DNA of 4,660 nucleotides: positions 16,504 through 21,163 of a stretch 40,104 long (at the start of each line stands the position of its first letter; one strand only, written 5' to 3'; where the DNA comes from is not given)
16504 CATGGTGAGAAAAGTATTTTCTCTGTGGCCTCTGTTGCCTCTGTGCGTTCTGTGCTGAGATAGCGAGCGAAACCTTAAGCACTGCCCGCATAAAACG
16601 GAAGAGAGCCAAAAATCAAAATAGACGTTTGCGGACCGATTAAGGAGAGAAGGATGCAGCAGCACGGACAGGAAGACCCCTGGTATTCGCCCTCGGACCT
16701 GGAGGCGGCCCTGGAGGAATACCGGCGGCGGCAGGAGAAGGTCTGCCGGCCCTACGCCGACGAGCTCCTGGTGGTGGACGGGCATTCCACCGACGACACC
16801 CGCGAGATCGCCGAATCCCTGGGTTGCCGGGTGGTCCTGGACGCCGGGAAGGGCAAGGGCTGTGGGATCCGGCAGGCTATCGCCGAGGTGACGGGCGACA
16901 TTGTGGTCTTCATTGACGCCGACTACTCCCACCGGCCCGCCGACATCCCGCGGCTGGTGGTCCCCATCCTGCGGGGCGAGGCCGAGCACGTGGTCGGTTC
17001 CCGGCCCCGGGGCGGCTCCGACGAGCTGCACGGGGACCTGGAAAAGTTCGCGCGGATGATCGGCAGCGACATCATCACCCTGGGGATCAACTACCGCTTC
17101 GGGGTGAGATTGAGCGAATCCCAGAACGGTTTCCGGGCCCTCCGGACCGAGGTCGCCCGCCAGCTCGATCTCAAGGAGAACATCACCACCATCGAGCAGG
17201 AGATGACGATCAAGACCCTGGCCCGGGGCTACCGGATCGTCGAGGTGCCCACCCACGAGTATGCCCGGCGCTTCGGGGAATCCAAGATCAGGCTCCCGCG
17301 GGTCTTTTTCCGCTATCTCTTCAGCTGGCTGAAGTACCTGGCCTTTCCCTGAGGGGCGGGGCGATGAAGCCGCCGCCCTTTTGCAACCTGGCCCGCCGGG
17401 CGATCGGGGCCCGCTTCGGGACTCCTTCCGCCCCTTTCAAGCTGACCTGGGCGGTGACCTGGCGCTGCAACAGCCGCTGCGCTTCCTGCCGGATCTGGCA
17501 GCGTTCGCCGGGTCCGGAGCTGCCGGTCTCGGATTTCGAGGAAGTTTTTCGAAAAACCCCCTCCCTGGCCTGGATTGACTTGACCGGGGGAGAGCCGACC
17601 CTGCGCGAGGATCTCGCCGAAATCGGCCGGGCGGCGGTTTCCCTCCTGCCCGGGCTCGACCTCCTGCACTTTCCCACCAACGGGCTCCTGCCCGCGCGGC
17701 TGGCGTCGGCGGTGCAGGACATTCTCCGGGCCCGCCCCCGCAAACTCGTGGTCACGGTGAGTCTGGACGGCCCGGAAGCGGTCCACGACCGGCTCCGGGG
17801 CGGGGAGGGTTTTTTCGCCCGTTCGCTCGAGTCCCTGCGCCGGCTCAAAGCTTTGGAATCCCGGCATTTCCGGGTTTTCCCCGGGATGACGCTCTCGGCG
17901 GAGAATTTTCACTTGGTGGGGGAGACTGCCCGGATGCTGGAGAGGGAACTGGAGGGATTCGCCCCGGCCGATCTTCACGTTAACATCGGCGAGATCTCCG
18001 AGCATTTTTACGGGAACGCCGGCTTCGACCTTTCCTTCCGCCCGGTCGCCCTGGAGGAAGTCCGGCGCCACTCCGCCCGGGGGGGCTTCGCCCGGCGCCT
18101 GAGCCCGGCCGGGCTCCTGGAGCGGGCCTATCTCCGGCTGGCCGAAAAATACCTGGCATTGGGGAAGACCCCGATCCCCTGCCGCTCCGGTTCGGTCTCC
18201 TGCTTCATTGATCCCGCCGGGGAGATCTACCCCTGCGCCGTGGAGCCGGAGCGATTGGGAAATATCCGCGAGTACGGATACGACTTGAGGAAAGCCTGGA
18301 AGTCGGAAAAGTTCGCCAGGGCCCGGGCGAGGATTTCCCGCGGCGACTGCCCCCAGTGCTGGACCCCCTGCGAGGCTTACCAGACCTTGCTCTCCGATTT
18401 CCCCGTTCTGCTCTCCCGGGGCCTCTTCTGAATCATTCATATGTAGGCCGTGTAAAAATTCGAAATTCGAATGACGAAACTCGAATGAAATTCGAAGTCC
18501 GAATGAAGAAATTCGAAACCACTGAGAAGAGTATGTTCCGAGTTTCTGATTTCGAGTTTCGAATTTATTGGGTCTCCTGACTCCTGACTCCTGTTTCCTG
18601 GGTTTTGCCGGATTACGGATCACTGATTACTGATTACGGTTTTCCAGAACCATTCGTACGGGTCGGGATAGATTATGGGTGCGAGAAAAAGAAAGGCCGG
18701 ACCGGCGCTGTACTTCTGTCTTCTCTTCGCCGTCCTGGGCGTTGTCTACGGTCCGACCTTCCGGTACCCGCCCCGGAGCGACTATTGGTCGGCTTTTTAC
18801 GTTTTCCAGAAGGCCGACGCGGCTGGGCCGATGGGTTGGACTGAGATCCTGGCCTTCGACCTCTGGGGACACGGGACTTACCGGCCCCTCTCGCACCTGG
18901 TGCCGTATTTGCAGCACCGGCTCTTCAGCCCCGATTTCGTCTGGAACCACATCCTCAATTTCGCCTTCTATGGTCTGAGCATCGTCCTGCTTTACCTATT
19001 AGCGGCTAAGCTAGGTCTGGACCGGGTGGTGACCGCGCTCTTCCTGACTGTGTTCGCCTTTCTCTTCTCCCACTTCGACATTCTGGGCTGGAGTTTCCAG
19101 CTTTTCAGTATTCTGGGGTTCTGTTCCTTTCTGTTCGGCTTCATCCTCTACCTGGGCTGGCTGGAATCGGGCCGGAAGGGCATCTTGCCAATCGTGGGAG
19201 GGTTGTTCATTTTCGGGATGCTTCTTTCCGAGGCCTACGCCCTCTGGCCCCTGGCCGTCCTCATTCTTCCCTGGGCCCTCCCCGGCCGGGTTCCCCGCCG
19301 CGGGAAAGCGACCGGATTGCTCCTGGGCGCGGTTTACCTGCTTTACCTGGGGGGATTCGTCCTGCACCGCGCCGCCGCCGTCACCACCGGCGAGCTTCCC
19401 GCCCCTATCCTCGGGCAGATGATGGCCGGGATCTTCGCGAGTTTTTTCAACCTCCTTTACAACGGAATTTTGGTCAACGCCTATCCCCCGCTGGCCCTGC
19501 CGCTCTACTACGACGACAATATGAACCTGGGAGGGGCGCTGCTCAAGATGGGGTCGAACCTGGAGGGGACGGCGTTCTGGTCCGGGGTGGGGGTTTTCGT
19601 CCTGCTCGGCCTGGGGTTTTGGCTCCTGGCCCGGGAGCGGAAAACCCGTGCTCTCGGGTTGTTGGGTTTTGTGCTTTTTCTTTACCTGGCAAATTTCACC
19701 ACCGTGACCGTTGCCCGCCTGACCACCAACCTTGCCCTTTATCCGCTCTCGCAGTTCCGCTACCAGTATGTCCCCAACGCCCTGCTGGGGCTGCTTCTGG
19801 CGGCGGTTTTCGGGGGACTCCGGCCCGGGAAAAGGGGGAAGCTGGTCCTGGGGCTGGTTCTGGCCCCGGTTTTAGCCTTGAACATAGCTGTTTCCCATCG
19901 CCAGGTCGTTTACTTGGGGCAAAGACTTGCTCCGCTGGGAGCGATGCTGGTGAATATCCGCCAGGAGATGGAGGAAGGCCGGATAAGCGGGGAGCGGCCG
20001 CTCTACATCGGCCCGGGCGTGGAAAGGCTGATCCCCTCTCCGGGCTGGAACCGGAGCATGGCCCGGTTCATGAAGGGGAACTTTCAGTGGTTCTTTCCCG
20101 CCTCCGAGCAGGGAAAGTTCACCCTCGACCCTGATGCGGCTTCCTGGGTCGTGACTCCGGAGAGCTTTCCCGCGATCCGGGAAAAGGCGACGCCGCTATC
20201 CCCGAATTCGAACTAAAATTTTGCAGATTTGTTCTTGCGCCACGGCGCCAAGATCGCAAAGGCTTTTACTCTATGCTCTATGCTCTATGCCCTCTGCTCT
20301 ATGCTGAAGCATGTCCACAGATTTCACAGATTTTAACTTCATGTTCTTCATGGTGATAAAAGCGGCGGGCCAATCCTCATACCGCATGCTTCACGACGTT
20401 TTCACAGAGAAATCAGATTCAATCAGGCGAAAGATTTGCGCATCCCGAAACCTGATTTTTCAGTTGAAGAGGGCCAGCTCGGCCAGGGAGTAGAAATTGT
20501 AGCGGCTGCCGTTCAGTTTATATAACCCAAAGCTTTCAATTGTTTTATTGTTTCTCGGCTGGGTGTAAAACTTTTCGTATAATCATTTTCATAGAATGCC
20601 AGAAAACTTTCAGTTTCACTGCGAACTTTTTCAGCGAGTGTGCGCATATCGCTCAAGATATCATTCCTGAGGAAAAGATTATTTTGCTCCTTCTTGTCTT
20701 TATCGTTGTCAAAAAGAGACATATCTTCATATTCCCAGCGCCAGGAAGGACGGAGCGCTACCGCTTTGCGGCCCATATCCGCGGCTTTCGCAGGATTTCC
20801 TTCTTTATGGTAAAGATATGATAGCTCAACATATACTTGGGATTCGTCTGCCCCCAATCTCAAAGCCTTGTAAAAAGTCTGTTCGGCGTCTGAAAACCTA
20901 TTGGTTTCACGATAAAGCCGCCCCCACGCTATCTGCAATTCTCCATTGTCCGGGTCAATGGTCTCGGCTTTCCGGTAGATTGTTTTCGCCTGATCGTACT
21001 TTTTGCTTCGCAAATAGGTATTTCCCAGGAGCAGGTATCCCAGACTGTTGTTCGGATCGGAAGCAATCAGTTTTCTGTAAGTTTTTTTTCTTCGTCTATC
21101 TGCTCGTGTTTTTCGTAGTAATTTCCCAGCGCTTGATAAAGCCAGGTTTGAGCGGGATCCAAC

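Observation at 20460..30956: Repeated triad: GT-C membrane protein > membrane-anchored discoidin protein > secreted Thr-type sulfatase-fold protein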

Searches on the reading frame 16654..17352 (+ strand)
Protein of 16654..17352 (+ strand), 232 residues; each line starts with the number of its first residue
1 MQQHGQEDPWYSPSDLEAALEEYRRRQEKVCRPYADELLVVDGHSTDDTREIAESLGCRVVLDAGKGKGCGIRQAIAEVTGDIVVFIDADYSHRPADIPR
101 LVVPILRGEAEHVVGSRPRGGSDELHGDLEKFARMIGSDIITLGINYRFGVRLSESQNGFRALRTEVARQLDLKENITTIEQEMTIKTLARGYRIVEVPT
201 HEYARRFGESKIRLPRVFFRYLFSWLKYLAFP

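Call 17: search_protein_families(library=pfam, proteins=[window:16654-17352:+], max_evalue=0.001)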
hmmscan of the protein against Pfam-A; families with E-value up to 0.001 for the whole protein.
window:16654-17352:+ (232 aa): 2 families
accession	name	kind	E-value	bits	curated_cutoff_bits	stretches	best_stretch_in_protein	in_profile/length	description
PF00535.33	Glycos_transf_2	-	4.7e-20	72.6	23.3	1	19-146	16-142/168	Glycosyl transferase family 2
PF12804.13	NTP_transf_3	-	0.00083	20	27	0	29-114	32-119/160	MobA-like NTP transferase domain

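Call 53: search_protein_families(library=ncbifam, proteins=[window:16654-17352:+], max_evalue=0.00001)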
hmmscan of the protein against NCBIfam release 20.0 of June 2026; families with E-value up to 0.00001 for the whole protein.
window:16654-17352:+ (232 aa): 6 families
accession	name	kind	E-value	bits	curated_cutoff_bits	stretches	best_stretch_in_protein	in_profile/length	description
TIGR04182.1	glyco_TIGR04182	equivalog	3.4e-38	131.7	325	1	36-214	28-201/293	S-layer glycoprotein N-glycosyltransferase AglJ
NF041391.1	DPhHxTase_Halo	equivalog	4.5e-19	68.3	375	1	36-212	25-192/213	dolichyl-phosphate hexose transferase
NF010496.0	PRK13915.1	equivalog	5.2e-14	52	262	1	29-114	57-151/307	glucosyl-3-phosphoglycerate synthase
NF058614.1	PPMAGASynPpgS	equivalog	8.7e-12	44.9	370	1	36-201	27-195/226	polyprenyl-phospho-N-acetylgalactosaminyl synthase PpgS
NF007986.1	PRK10714.1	equivalog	1.3e-10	40.9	529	1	19-216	20-214/316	undecaprenyl-phosphate 4-deoxy-4-formamido-L-arabinose transferase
TIGR04283.1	glyco_like_mftF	equivalog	3.1e-09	36.8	182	1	32-106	25-97/221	TIGR04283 family arsenosugar biosynthesis glycosyltransferase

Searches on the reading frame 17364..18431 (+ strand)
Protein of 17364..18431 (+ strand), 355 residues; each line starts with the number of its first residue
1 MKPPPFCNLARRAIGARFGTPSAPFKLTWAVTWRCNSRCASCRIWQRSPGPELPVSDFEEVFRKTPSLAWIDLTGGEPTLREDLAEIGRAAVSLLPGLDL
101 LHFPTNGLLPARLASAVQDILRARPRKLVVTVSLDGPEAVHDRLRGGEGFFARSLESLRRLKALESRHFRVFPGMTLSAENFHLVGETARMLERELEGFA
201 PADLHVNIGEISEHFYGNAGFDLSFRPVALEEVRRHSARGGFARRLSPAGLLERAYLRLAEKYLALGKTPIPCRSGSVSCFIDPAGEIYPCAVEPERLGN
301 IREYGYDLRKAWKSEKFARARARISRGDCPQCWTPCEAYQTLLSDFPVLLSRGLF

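Call 17: search_protein_families(library=pfam, proteins=[window:17364-18431:+], max_evalue=0.001)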
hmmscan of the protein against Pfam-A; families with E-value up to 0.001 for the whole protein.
window:17364-18431:+ (355 aa): 2 families
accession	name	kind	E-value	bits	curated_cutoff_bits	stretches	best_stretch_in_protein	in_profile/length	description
PF04055.27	Radical_SAM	-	3.5e-10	40.7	29.5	1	34-172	6-146/166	Radical SAM superfamily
PF13186.11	SPASM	-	3.3e-08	34.1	21.5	1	273-333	1-67/67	Iron-sulfur cluster-binding domain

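Call 53: search_protein_families(library=ncbifam, proteins=[window:17364-18431:+], max_evalue=0.00001)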
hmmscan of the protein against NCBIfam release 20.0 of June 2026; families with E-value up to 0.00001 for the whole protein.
window:17364-18431:+ (355 aa): 35 families (the best 25 are shown)
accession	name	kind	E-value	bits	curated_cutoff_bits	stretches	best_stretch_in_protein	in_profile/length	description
TIGR03962.1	mycofact_rSAM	equivalog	6.7e-20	71.5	265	2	22-184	9-165/339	mycofactocin radical SAM maturase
TIGR04545.1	rSAM_ahbD_hemeb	equivalog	6.6e-17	62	500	1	28-185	3-155/339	heme b synthase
TIGR04053.2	TIGR04053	equivalog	2.5e-16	59.9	395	1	22-190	5-171/366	TIGR04053 family radical SAM/SPASM domain-containing protein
TIGR04303.1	GeoRSP_rSAM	equivalog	2.6e-13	50.2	400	1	23-162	3-137/325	GeoRSP system radical SAM/SPASM protein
TIGR04133.1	rSAM_w_lipo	hypoth_equivalog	8.1e-13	48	425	1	26-172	25-171/350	TIGR04133 family radical SAM/SPASM protein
TIGR03961.1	rSAM_PTO1314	hypoth_equivalog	5.2e-12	45.7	306.05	1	19-186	17-172/332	PTO1314 family radical SAM protein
TIGR04051.1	rSAM_NirJ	equivalog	1.9e-11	43.6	515.45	1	28-193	5-164/354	heme d1 biosynthesis radical SAM protein NirJ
TIGR04403.1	rSAM_skfB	equivalog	2.4e-11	43.1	300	1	24-234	103-303/402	sporulation killing factor system radical SAM maturase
TIGR04250.1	SCM_rSAM_ScmE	equivalog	9.7e-11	41.2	400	1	29-196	7-169/358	SynChlorMet cassette radical SAM/SPASM protein ScmE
TIGR04055.1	rSAM_NirJ2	equivalog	4.7e-10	39.5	500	0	256-332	219-294/326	putative heme d1 biosynthesis radical SAM protein NirJ2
NF050035.1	rSAM_WgK_link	exception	5.6e-10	38.7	650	1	23-164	7-146/367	radical SAM/SPASM peptide maturase WgkB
TIGR03977.1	rSAM_pair_HxsC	equivalog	1.6e-09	37.1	267.9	1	30-166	30-167/292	His-Xaa-Ser system radical SAM maturase HxsC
NF047865.1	rSAM_PapB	equivalog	2.9e-09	36.6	340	0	105-197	95-181/330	PapB family radical SAM/SPASM ranthipeptide maturase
TIGR04546.1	rSAM_ahbC_deAc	equivalog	3e-09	36.2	650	1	27-163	41-174/390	12,18-didecarboxysiroheme deacetylase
NF012164.0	AlbA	equivalog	3.1e-09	35.8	850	1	23-161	111-247/442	subtilosin maturase AlbA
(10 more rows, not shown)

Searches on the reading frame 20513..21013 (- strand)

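Call 5: search_protein_families(library=pfam, proteins=[window:20513-21013:-], max_evalue=0.01)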
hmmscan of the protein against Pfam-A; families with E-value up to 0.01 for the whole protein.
window:20513-21013:- (166 aa): 12 families
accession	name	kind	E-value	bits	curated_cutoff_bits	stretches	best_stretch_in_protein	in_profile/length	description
PF13181.12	TPR_8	-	1.6e-11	43.8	25.7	1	3-23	14-34/34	Tetratricopeptide repeat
PF07719.23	TPR_2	-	9e-11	41.5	27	0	60-90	3-33/34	Tetratricopeptide repeat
PF14559.12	TPR_19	-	1.1e-09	38.9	25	1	2-60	3-61/68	Tetratricopeptide repeat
PF13428.12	TPR_14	-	3.5e-09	36.9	23.5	1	25-65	2-42/44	Tetratricopeptide repeat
PF00515.34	TPR_1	-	1.7e-08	34.4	27.8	0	3-23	14-34/34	Tetratricopeptide repeat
PF13424.12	TPR_12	-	2e-07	31.5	30.1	1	3-53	16-74/77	Tetratricopeptide repeat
PF13432.12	TPR_16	-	7.2e-07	30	32.7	1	29-89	2-62/65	Tetratricopeptide repeat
PF13414.12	TPR_11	-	6.4e-05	23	26.8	0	4-23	8-27/42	TPR repeat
PF13176.12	TPR_7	-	0.00086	19.7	27.9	0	31-58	6-33/36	Tetratricopeptide repeat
PF13374.12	TPR_10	-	0.0016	18.8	27.5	0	31-53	9-31/42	Tetratricopeptide repeat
PF13431.12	TPR_17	-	0.0024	18.4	24.4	0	47-77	2-32/34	Tetratricopeptide repeat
PF23914.1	TPR_CcmH_CycH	-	0.0046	17.2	42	0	22-76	48-102/158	Cytochrome c-type biogenesis protein H TPR domain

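Call 6: search_protein_families(library=ncbifam, proteins=[window:20513-21013:-], max_evalue=0.01)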
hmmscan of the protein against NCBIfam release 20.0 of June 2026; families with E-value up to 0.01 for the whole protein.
window:20513-21013:- (166 aa): 13 families
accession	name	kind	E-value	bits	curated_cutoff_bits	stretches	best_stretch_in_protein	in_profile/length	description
TIGR00540.1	TPR_hemY_coli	hypoth_equivalog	5.6e-08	31.9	142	1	14-84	316-385/385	heme biosynthesis-associated TPR protein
NF040959.1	MamA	equivalog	7e-08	32.2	200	1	4-110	85-191/204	magnetosome protein MamA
TIGR02917.1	PEP_TPR_lipo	equivalog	8e-08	30.6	312.2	1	2-90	443-531/899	XrtA/PEP-CTERM system TPR-repeat protein PrsT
TIGR02521.1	type_IV_pilW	equivalog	1.5e-07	31.2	154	2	29-89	36-96/234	type IV pilus biogenesis/stability protein PilW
TIGR03939.1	PGA_TPR_OMP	equivalog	5.2e-06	25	366.65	1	3-90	99-186/800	poly-beta-1,6 N-acetyl-D-glucosamine export porin PgaA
NF033920.0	C39_PA2778_fam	equivalog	9.5e-06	25.2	150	1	4-89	170-255/255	PA2778 family cysteine peptidase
NF053607.1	CHU_0125_OmpA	equivalog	4.3e-05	22.2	620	1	4-86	33-115/639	CHU_0125 family OmpA-like outer membrane integrity protein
TIGR02552.1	LcrH_SycD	equivalog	0.00023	20.9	104.8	1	2-85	30-113/136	SycD/LcrH family type III secretion system chaperone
NF053779.1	BT3442_fam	equivalog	0.00042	19.2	940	1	25-84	223-282/563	BT3442 family protein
NF033762.1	social_mot_Tgl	equivalog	0.0023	17.3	225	1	4-109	80-187/252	social motility TPR repeat lipoprotein Tgl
NF052415.1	T3SS_chap_SctY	equivalog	0.0025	18.3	70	1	2-86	18-105/106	type III secretion apparatus assembly chaperone SctY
NF040561.1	PrimPol_Msp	equivalog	0.0045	15.6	200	1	5-79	6-84/515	CRISPR-associated primase-polymerase type A1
NF008520.0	PRK11447.1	equivalog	0.0093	13.8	858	1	3-79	364-439/1157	cellulose synthase complex outer membrane protein BcsC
